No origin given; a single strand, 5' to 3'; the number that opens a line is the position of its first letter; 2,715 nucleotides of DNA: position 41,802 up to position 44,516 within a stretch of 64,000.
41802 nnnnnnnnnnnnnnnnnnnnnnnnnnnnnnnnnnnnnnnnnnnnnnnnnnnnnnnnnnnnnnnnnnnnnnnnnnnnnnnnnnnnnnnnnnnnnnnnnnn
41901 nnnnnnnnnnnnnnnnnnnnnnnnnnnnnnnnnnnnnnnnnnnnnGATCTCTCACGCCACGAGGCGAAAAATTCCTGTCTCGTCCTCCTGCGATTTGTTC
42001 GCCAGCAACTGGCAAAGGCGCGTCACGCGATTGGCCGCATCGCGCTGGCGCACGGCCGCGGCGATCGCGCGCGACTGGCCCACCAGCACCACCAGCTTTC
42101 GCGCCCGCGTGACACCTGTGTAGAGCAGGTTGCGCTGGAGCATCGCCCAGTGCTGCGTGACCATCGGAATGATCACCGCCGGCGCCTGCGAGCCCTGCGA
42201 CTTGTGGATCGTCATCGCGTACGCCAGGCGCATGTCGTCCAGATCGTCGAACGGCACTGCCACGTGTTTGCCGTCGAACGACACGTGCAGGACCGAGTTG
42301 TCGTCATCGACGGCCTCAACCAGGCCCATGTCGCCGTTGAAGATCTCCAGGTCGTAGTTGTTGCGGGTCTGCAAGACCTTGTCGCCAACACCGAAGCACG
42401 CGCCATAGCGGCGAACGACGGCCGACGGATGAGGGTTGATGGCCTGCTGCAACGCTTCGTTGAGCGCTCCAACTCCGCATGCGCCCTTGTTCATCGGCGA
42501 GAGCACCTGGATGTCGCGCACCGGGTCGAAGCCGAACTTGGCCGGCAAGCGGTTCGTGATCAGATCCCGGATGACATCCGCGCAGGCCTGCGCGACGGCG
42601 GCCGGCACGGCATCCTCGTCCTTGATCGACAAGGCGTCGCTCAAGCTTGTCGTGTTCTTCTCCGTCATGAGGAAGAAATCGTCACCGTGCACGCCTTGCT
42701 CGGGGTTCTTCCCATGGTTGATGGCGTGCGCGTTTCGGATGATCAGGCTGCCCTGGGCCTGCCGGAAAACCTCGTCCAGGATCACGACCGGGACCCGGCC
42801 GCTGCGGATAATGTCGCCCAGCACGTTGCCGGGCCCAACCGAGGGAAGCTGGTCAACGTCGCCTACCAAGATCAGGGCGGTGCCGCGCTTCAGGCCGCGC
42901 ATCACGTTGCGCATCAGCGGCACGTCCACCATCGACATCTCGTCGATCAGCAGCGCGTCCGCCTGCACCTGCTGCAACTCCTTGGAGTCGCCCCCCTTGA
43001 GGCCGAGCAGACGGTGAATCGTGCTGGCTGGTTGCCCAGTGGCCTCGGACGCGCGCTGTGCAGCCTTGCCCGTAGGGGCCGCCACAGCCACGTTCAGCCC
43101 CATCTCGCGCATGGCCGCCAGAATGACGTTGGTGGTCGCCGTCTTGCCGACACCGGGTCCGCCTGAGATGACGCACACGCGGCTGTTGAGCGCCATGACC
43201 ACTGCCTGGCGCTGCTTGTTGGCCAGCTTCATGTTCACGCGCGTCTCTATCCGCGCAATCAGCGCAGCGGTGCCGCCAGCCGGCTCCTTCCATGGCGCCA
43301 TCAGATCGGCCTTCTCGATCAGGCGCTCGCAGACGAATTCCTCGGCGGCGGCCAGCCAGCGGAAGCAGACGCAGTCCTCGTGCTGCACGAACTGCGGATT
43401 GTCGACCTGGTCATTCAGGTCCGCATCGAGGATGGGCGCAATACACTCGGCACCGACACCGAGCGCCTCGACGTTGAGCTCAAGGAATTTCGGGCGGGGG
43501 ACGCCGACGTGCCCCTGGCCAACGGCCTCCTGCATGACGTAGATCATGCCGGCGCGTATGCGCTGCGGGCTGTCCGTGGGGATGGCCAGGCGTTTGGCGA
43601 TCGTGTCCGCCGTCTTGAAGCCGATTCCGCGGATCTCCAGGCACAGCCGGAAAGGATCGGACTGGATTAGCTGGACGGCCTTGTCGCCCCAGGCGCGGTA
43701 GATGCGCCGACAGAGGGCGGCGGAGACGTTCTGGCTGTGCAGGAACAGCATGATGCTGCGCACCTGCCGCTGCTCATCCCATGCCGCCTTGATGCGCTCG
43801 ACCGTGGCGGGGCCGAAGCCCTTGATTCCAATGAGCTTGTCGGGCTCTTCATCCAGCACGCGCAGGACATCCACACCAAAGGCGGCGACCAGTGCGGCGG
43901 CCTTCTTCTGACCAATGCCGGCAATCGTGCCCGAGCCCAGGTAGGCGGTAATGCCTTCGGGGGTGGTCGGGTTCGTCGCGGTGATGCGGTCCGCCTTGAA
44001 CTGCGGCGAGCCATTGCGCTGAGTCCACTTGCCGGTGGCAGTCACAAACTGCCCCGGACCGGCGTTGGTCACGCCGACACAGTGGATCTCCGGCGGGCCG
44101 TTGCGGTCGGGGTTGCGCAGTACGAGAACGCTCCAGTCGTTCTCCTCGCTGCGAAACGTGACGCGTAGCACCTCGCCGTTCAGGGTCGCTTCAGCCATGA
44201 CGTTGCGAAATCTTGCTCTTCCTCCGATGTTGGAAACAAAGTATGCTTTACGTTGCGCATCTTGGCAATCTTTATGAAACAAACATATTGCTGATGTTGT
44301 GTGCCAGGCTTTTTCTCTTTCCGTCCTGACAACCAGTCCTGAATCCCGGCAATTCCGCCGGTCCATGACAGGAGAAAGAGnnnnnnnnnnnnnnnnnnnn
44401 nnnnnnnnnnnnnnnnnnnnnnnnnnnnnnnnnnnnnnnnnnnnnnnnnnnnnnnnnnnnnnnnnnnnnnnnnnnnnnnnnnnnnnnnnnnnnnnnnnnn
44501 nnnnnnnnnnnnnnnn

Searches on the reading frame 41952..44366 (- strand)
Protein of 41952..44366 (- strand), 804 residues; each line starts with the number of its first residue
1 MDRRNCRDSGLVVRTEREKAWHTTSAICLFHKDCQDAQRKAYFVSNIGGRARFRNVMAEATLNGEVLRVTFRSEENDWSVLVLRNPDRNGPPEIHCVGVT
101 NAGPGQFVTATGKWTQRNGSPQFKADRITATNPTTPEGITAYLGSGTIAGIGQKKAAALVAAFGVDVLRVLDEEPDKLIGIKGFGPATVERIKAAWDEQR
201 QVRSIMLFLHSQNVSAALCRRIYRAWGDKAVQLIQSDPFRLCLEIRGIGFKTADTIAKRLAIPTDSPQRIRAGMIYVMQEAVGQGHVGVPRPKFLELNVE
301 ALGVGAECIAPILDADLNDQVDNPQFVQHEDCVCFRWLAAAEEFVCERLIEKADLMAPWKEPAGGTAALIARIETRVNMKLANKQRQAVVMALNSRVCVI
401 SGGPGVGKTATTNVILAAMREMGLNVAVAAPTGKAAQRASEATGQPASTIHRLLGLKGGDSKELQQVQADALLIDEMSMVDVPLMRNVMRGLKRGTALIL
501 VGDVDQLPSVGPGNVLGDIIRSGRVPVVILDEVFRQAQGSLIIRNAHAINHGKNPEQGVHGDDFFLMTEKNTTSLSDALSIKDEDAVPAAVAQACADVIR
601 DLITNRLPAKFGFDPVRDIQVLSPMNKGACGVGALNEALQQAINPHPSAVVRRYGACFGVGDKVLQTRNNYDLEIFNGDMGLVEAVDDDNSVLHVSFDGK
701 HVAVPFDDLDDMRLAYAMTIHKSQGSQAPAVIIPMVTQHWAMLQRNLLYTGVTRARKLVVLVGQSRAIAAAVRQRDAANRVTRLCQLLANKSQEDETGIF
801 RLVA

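Call 22: search_protein_families(library=pfam, proteins=[window:41952-44366:-], max_evalue=0.001)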
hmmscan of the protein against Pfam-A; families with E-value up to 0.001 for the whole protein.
window:41952-44366:- (804 aa): 11 families
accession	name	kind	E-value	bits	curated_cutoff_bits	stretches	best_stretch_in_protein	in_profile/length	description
PF13604.12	AAA_30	-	4.8e-40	137.8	27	1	381-556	2-175/191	AAA domain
PF13245.12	AAA_19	-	4.2e-39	134.2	25.1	1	385-512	1-134/134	AAA domain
PF14490.11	HHH_RecD2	-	1.2e-34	118.5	27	1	198-287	1-91/92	ATP-dependent RecD2 DNA helicase HHH domain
PF13538.12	UvrD_C_2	-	8.8e-21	74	27.4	1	714-762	1-52/52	UvrD-like helicase C-terminal domain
PF18335.7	SH3_13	-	2.3e-20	72.6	41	1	635-697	1-65/65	ATP-dependent RecD-like DNA helicase SH3 domain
PF14520.12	HHH_5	-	1.6e-08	35.3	27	1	147-196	6-55/57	Helix-hairpin-helix domain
PF01443.25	Viral_helicase1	-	1.6e-07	31.8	21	0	710-762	173-227/228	Viral superfamily 1 RNA helicase core domain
PF13086.12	AAA_11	-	2.1e-07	31.5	27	0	381-427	2-56/257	AAA domain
PF23139.1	OB_YrrC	-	3.3e-07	30.6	27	1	60-132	2-75/76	ATP-dependent DNA helicase YrrC, OB-fold domain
PF20720.3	nSTAND3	-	0.00013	22.1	27.2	1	386-427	8-49/155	Novel STAND NTPase 3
PF05127.21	NAT10_TcmA_helicase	-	0.00078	19.8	22.7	0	399-494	1-115/176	RNA cytidine acetyltransferase NAT10/TcmA, helicase domain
